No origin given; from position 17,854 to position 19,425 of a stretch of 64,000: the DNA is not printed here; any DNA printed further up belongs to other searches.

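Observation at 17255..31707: DISARM-class-1-like defence operon with a fused helicase/DUF1998 protein and an HNH nuclease plus unknown protein in place of the PLD gene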

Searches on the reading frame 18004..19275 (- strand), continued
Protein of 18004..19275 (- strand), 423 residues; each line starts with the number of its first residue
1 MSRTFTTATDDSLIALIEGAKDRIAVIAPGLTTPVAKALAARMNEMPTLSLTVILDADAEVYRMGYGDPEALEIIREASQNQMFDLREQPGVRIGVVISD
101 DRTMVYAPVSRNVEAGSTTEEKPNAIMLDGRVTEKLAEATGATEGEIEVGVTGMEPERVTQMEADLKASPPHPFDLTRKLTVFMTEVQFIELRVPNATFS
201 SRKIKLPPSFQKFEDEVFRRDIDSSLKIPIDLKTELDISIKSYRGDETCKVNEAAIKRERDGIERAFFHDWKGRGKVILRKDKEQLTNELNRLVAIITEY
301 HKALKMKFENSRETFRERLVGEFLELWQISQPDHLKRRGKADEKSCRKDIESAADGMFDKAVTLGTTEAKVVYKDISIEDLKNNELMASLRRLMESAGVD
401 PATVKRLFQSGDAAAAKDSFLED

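Call 81: get_annotated_region(hit=H2, flank=9000)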
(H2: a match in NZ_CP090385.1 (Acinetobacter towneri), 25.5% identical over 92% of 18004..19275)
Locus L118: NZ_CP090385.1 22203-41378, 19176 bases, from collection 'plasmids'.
description: Acinetobacter towneri strain SCLZS30 plasmid p1_SCLZS30, complete sequence
organism: Acinetobacter towneri (NCBI taxid 202956)
taxonomy: Bacteria; Pseudomonadota; Gammaproteobacteria; Moraxellales; Moraxellaceae; Acinetobacter; Acinetobacter towneri
host: -; source: -; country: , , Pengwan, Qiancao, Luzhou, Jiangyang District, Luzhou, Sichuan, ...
typing (MOB-suite, as given by PLSDB): mobilizable; relaxase MOBP
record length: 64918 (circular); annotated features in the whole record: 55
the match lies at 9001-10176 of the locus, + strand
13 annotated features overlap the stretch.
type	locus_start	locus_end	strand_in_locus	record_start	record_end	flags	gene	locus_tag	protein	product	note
CDS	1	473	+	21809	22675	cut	-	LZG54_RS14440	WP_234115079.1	WYL domain-containing protein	-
CDS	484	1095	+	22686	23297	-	-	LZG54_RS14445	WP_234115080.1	DUF1819 family protein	-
CDS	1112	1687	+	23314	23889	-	-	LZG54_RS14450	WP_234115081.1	DUF1788 domain-containing protein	-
CDS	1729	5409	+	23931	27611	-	brxC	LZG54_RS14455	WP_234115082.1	BREX system P-loop protein BrxC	-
CDS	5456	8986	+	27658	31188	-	pglX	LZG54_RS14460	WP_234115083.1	BREX-1 system adenine-specific DNA-methyltransferase PglX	GO:0006306 - DNA methylation [Evidence IEA]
CDS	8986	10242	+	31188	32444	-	-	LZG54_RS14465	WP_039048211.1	hypothetical protein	-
CDS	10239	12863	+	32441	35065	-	pglZ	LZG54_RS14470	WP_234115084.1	BREX-1 system phosphatase PglZ type A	-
CDS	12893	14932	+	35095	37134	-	brxL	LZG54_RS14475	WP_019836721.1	protease Lon-related BREX system protein BrxL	GO:0008150 - biological_process [Evidence IEA]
CDS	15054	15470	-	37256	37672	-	-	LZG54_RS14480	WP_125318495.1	hypothetical protein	-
CDS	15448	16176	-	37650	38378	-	-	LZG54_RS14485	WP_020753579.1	DUF6602 domain-containing protein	-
CDS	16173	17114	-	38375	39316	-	-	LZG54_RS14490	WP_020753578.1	AAA family ATPase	-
CDS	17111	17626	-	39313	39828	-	-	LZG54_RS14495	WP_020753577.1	hypothetical protein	-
CDS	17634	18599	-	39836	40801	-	-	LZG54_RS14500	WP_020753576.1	CBASS oligonucleotide cyclase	-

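Call 88: find_homologous_proteins(query=A4, max_evalue=0.001)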
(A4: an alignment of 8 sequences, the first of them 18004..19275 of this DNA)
Query A4 (8 sequences) (423 aa, profile of the alignment): 335 proteins with E <= 0.001 among 8000 candidates; the best 120 are listed.
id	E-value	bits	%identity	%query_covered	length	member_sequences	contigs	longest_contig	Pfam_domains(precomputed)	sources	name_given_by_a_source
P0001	1.2e-178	613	100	100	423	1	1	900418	-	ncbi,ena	-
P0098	3.4e-176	604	55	99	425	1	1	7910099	-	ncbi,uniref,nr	ncbi:hypothetical protein SAMN05444159_1835 [Bradyrhizobium lablabi]|uniref:Uncharacterized protein 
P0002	1.3e-173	596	95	100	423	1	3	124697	-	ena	-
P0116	3.9e-170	585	49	100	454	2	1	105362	-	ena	-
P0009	6.6e-166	571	80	99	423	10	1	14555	-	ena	-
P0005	1.5e-165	569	81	99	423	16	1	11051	-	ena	-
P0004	1.2e-164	566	81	99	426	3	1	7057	-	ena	-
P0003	3.0e-164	565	80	99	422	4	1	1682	-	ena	-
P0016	3.7e-164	565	79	99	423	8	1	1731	-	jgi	jgi:hypothetical protein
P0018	5.8e-164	564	76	96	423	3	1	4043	-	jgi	jgi:hypothetical protein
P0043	6.5e-164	564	61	100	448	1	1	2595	-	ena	-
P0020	1.3e-163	563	76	99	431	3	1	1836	-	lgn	-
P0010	3.0e-163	562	80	100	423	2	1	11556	-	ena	-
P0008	9.8e-163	560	80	99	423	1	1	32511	-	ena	-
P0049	2.4e-162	559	60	100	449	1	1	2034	-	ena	-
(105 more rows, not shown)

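Call 93: search_protein_families(library=phrogs, proteins=[window:18004-19275:-, L118:8986-10242:+], max_evalue=0.01)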
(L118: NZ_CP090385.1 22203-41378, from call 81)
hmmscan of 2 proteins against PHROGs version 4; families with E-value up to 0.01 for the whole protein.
window:18004-19275:- (423 aa): 0 families

L118:8986-10242:+ (418 aa): 1 family
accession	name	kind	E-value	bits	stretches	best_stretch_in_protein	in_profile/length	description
phrog_77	-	DNA, RNA and nucleotide metabolism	0.0014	18.2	1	127-344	639-832/967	SbcC-like subunit of palindrome specific endonuclease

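Call 94: search_dna_similar(query=window:18004-19275:-, collection=phages, mode=protein, max_rows=10)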
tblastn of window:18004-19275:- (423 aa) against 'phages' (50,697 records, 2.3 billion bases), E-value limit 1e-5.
No match.

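Call 100: search_protein_representatives(alignment_id=A1)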
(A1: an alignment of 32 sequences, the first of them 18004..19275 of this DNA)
Query: 32 sequences, 423 profile positions. Proteins with E-value up to 0.001 (for the whole library): 1449; up to 1e-10: 1002; up to 1e-30: 445. The best 150 are listed.
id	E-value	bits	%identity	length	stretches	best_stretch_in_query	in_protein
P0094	1.9e-176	603.5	-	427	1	1-418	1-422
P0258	7.3e-166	568.7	-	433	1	1-421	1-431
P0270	8.8e-160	548.6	-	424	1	2-420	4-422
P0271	1.4e-142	492.0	-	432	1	1-419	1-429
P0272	5.2e-141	486.8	-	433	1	2-420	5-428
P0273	1.3e-140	485.5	-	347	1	1-317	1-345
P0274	1.9e-137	475.1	-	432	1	1-420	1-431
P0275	1.8e-132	458.6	-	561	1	1-397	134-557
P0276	3.7e-129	447.8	-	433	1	2-419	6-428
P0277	2.0e-122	425.5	-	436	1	3-419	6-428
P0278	4.2e-115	401.5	-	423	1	4-415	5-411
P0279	1.1e-114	400.1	-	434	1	3-417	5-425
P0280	2.1e-113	395.8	-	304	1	3-284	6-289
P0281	4.8e-113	394.7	-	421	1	4-419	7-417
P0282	8.0e-113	393.9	-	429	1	3-415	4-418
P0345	3.2e-66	240.4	-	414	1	4-391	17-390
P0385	2.2e-59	217.9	-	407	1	5-391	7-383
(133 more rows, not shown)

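Call 101: find_encoding_contigs(protein=P0345, flank=8000, max_places=3)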
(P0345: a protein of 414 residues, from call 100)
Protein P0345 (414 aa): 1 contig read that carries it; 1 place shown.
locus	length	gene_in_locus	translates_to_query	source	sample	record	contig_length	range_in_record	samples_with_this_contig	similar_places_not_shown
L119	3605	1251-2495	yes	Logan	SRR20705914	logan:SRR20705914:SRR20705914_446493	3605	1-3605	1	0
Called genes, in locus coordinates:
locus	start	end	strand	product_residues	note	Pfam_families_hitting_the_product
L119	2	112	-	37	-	?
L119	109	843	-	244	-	PF00300:His_Phos_1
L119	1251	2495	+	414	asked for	-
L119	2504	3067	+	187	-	-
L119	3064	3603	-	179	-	?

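Call 102: find_encoding_contigs(protein=P0385, flank=8000, max_places=3)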
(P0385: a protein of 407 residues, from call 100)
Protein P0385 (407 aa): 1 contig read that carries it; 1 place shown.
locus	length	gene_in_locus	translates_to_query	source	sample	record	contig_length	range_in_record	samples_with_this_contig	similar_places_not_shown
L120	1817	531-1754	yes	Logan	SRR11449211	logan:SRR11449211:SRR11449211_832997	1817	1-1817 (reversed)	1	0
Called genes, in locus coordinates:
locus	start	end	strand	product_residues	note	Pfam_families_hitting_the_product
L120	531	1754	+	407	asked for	-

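Call 105: search_protein_families(library=padloc, alignment_id=A5, max_evalue=1e-8)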
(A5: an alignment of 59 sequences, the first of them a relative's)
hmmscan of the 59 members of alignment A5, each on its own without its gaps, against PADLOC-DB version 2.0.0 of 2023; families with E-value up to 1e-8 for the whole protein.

A. member 1, L001:4606-7932:+ (1108 aa): 2 families
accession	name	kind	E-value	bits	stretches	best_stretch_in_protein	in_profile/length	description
PDLC00662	HmaC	-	5e-243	807.4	1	179-1101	2-936/941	AAA+ ATPase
PDLC02192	DUF499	-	9.3e-34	114.4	1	222-853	35-637/1022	-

B. families by the number of members that match (of 59 scanned): 245 families (the first 25 are shown)
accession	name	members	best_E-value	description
PDLC03047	REase_I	3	4.7e-170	Type I restriction enzyme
PDLC03108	Specificity_I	3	3.4e-106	Type I specificity subunit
PDLC03100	Specificity_I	3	2.5e-103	Type I specificity subunit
PDLC03107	Specificity_I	3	6.6e-101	Type I specificity subunit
PDLC03069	Specificity_I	3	7.2e-87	Type I specificity subunit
PDLC03103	Specificity_I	3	1.8e-74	Type I specificity subunit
PDLC03096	Specificity_I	3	1.8e-58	Type I specificity subunit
PDLC03119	Specificity_I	3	4.5e-56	Type I specificity subunit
PDLC03162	Specificity_I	3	4.6e-55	Type I specificity subunit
PDLC03089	Specificity_I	3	1.7e-46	Type I specificity subunit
PDLC04137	mad5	3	1.2e-45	mads_5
PDLC03127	Specificity_I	3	3.4e-44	Type I specificity subunit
PDLC03194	Specificity_I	3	8.4e-42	Type I specificity subunit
PDLC03169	Specificity_I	3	4.7e-41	Type I specificity subunit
PDLC03178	Specificity_I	3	7.5e-41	Type I specificity subunit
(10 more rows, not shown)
